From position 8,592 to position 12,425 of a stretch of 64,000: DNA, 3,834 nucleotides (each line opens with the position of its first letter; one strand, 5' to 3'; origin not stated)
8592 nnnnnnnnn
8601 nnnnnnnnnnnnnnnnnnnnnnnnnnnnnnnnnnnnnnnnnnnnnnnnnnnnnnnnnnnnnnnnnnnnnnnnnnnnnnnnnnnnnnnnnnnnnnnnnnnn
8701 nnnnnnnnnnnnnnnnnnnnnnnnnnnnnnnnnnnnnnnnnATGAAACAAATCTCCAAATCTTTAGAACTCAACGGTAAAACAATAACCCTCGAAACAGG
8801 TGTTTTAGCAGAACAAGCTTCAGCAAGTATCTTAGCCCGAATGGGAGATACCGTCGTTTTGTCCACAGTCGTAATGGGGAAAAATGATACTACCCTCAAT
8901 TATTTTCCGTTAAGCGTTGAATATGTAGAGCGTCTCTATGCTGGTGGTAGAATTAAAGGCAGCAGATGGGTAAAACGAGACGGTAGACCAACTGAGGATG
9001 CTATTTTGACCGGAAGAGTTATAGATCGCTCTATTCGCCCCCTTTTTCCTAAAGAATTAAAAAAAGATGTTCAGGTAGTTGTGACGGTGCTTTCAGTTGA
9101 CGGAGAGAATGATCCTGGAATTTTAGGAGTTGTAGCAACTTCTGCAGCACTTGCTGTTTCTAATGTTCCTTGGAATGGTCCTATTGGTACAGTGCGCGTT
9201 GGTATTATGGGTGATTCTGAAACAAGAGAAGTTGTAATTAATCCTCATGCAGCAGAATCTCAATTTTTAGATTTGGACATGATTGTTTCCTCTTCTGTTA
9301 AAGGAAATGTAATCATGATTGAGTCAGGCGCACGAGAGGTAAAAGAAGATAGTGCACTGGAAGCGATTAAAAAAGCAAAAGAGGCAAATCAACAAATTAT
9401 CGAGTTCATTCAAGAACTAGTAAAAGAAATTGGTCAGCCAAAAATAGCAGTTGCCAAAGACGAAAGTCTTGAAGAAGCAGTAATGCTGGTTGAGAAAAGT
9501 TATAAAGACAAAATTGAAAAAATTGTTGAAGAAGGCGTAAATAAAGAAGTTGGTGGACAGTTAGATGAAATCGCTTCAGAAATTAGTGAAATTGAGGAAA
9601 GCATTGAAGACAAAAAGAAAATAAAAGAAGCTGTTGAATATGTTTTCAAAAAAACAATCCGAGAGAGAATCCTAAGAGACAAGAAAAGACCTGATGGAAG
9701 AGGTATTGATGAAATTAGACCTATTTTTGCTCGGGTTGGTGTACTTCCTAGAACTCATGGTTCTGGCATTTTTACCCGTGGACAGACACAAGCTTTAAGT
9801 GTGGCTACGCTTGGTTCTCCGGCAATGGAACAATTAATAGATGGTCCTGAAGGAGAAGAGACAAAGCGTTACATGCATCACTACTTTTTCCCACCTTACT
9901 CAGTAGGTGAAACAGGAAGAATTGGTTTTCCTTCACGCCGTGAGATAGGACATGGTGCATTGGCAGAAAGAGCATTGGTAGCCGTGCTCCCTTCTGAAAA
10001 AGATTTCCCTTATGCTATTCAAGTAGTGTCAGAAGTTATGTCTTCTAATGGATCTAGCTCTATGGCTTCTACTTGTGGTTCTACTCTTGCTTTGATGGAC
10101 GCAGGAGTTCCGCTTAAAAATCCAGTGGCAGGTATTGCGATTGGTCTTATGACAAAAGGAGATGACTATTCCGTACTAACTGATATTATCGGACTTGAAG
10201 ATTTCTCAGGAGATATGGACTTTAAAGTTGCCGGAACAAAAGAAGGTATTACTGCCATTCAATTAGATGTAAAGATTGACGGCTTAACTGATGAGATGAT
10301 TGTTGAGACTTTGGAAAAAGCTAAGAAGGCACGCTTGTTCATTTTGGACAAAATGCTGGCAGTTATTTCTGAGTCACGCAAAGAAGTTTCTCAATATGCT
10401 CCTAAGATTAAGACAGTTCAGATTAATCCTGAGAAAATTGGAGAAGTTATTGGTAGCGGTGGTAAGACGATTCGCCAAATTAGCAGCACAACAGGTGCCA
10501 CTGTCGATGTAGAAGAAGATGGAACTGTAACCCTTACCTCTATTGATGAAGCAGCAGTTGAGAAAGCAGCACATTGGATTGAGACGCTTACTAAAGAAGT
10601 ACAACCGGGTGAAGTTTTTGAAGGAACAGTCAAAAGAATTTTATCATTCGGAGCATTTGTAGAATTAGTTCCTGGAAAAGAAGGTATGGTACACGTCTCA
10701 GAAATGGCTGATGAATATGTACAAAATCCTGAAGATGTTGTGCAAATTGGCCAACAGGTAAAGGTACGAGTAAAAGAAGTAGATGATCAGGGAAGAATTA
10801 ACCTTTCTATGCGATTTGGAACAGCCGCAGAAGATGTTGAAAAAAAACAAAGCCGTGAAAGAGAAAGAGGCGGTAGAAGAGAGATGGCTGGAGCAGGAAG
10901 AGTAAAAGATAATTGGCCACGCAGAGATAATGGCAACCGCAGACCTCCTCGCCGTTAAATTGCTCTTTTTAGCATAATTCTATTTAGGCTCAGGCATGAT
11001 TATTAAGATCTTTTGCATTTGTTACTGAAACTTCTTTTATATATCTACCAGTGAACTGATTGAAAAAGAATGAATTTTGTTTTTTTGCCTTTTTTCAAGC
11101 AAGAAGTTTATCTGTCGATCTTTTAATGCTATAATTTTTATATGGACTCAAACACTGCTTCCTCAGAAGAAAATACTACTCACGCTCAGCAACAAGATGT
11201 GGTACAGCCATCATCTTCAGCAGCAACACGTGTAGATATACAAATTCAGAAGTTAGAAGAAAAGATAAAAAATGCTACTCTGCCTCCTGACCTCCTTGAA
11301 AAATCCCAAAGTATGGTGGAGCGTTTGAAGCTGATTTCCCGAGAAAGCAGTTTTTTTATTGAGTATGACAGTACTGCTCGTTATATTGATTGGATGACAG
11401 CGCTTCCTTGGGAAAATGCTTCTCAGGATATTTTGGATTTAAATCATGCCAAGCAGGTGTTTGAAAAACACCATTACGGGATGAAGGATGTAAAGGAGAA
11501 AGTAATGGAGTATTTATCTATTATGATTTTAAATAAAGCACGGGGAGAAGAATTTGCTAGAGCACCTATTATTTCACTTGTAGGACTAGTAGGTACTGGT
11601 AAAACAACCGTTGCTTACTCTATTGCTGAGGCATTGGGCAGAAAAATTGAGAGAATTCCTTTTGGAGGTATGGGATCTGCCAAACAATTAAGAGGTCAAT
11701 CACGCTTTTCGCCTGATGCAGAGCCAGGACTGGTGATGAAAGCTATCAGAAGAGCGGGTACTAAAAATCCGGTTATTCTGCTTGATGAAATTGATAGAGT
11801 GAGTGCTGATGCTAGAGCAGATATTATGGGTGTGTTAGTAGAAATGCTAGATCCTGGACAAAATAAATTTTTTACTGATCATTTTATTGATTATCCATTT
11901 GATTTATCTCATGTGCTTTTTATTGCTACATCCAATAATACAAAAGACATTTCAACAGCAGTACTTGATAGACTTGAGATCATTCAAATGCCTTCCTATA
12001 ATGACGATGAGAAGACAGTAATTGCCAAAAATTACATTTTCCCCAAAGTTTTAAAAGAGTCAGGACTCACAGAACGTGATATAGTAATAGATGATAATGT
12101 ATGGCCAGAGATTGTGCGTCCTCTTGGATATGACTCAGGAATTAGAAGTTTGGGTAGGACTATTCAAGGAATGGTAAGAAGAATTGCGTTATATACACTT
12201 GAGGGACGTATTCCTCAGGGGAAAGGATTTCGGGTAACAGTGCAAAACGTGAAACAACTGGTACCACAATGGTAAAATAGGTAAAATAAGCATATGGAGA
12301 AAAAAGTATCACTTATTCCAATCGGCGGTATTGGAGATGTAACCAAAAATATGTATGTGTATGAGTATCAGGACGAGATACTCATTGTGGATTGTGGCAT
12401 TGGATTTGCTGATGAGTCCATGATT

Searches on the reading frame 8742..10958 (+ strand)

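Call 74: search_protein_families(library=ncbifam, proteins=[window:8742-10958:+], max_evalue=0.00001)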
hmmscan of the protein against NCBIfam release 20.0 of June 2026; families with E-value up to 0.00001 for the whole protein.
window:8742-10958:+ (738 aa): 30 families (the best 25 are shown)
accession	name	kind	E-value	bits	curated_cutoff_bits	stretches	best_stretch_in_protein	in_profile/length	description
NF008805.1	PRK11824.1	equivalog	1.8e-270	899.2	471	1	6-691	2-681/683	polyribonucleotide nucleotidyltransferase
TIGR03591.1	polynuc_phos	equivalog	3.3e-267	888.4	525.05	1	10-691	2-687/689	polyribonucleotide nucleotidyltransferase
TIGR02696.1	pppGpp_PNP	exception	3.2e-189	630.8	1106.75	1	11-688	15-718/720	guanosine pentaphosphate synthetase I/polyribonucleotide nucleotidyltransferase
TIGR02065.1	ECX1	equivalog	4.3e-29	101.5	318.7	1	310-534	3-218/230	exosome complex exonuclease Rrp41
NF005208.0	PRK06676.1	equivalog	9.7e-26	90.6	368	1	614-707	270-364/391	30S ribosomal protein S1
NF000907.0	PRK00087.1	equivalog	5.6e-21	74.4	624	1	614-707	555-649/671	bifunctional 4-hydroxy-3-methylbut-2-enyl diphosphate reductase/30S ribosomal protein S1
NF006363.0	PRK08582.1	equivalog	6.6e-21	74.9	171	1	623-710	6-90/140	S1 domain-containing RNA-binding protein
NF010379.0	PRK13806.1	equivalog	1.5e-20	73.3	648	1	612-691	192-363/491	30S ribosomal protein S1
NF040579.1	S1_dom_CvfD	subfamily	5.6e-19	68.5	117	1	621-709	2-90/113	CvfD/Ygs/GSP13 family RNA-binding post-transcriptional regulator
NF004473.0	PRK05807.1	equivalog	1.7e-18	67.3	178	1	621-700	4-82/136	S1 domain-containing RNA-binding protein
NF005973.0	PRK08059.1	equivalog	3.2e-18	66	148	1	618-707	3-93/123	S1 domain-containing post-transcriptional regulator GSP13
NF004952.0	PRK06299.1-2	equivalog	4.6e-16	58.2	524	1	608-691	205-287/580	30S ribosomal protein S1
NF005911.0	PRK07899.1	equivalog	5e-16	58.5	691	1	615-701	286-371/486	30S ribosomal protein S1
TIGR00717.1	rpsA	equivalog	7.7e-15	54.4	577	1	614-691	264-343/516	30S ribosomal protein S1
NF003063.0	PRK03987.1-2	equivalog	3.9e-14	52.5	430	1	622-704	8-93/262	translation initiation factor IF-2 subunit alpha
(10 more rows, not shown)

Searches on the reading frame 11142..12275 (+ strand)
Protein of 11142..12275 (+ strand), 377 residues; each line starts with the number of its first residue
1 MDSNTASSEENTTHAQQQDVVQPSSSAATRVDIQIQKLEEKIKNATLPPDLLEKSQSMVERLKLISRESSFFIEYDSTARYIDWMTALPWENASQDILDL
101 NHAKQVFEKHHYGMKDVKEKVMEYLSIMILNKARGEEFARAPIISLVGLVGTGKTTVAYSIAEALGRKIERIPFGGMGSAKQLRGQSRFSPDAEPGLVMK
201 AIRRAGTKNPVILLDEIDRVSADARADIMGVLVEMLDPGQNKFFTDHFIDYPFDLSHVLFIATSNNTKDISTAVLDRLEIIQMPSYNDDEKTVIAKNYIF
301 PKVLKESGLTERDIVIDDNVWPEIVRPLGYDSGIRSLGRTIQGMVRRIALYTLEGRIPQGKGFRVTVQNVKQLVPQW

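Call 26: search_protein_families(library=ncbifam, proteins=[window:11142-12275:+], max_evalue=0.00001)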
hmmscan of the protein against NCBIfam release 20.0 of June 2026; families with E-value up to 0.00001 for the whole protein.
window:11142-12275:+ (377 aa): 3 families
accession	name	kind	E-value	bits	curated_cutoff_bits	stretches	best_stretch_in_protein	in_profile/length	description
TIGR00763.1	lon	equivalog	2.4e-93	314.1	608.05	1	34-354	254-566/795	endopeptidase La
NF008053.0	PRK10787.1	equivalog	2e-68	231.2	891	1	36-348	252-555/784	endopeptidase La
TIGR02639.1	ClpA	equivalog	5.8e-06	24.8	993.15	0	77-267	424-607/734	ATP-dependent Clp protease ATP-binding subunit ClpA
